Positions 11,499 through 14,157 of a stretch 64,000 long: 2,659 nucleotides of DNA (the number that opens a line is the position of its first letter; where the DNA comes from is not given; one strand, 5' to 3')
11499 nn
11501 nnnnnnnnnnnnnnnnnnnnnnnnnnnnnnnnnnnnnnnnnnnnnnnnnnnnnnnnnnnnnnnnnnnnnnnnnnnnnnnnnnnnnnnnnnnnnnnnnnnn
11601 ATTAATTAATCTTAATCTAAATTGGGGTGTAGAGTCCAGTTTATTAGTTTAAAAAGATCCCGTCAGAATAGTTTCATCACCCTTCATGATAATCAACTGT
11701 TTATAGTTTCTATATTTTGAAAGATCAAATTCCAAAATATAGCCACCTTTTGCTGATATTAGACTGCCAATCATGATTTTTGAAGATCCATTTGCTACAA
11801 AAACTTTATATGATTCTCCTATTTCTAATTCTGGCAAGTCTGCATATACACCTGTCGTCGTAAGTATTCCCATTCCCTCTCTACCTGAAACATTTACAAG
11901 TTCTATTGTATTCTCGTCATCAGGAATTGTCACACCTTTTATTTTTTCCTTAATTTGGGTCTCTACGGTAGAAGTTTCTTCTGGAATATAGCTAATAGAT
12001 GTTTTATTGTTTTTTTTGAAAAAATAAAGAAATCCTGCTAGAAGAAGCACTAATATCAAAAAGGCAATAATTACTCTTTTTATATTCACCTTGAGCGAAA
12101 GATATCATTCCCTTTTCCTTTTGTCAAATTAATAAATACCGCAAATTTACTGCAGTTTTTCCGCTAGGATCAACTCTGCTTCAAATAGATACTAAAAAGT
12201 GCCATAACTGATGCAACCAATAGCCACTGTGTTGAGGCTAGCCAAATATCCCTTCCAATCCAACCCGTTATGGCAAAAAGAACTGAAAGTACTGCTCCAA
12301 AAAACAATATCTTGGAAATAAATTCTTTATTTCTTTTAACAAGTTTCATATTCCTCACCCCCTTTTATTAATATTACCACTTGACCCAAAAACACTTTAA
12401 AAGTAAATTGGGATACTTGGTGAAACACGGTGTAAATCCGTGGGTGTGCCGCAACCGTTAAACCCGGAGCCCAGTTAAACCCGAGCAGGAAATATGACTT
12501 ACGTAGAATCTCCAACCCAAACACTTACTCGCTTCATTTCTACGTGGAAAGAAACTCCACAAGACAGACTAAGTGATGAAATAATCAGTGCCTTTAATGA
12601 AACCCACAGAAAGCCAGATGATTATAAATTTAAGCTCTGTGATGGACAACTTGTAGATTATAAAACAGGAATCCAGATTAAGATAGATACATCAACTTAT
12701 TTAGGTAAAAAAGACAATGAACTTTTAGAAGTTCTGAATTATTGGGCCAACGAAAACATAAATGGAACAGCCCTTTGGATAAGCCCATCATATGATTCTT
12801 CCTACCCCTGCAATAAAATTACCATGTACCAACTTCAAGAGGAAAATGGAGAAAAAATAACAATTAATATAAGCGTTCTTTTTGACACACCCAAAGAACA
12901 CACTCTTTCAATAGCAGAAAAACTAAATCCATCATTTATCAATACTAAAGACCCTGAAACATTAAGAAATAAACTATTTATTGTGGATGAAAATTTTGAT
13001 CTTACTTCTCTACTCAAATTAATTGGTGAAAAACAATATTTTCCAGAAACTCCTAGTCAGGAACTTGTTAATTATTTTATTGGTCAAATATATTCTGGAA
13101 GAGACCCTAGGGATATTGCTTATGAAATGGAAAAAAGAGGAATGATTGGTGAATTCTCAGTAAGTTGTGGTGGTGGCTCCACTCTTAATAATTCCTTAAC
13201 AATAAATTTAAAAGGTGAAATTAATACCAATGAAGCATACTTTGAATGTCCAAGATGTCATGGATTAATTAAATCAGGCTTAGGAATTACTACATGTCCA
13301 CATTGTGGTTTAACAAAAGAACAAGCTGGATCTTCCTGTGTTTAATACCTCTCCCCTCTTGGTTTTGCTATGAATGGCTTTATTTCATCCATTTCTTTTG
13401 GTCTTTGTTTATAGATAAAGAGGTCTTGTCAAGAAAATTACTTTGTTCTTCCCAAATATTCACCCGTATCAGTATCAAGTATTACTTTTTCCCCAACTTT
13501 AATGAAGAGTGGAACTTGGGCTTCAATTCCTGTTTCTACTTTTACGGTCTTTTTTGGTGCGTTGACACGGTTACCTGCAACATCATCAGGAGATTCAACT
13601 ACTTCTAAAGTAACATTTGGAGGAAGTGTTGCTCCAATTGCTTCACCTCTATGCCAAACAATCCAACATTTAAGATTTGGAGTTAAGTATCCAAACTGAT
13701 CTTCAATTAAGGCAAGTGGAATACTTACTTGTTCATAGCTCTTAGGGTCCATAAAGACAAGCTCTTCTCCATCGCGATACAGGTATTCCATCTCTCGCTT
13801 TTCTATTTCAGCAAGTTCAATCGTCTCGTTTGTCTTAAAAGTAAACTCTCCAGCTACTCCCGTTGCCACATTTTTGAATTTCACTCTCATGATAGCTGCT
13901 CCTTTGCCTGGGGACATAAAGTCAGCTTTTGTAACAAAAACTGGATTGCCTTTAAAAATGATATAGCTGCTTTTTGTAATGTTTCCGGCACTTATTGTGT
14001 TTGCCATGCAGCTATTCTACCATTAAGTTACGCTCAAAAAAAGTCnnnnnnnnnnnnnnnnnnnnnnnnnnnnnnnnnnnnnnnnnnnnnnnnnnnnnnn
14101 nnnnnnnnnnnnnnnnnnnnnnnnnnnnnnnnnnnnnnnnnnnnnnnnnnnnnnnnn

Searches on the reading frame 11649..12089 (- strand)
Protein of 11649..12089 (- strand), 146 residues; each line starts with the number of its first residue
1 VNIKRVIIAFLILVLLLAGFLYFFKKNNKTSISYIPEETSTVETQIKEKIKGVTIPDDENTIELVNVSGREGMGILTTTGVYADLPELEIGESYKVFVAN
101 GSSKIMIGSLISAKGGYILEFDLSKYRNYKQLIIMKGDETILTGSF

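Call 5: search_protein_families(library=pfam, proteins=[window:11649-12089:-], max_evalue=0.01)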
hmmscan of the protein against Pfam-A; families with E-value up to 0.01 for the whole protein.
window:11649-12089:- (146 aa): 0 families

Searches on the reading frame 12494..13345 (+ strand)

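Call 5: search_protein_families(library=pfam, proteins=[window:12494-13345:+], max_evalue=0.01)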
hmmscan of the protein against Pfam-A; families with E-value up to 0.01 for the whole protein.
window:12494-13345:+ (283 aa): 1 family
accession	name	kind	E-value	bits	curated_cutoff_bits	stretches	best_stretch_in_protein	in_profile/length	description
PF23455.1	DUF7129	-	0.00022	21.4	30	1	245-272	7-34/45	Domain of unknown function (DUF7129)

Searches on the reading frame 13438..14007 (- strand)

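Call 5: search_protein_families(library=pfam, proteins=[window:13438-14007:-], max_evalue=0.01)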
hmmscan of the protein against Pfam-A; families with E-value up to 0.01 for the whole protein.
window:13438-14007:- (189 aa): 3 families
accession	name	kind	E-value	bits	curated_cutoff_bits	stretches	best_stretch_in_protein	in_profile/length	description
PF01132.26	EFP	-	1.4e-18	67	27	1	71-124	1-54/54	Elongation factor P (EF-P) OB domain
PF09285.17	Elong-fact-P_C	-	1.6e-17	63.4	25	1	132-187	1-56/56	Elongation factor P, C-terminal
PF08207.18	EFP_N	-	1.5e-13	51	23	1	6-62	1-57/58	Elongation factor P (EF-P) KOW-like domain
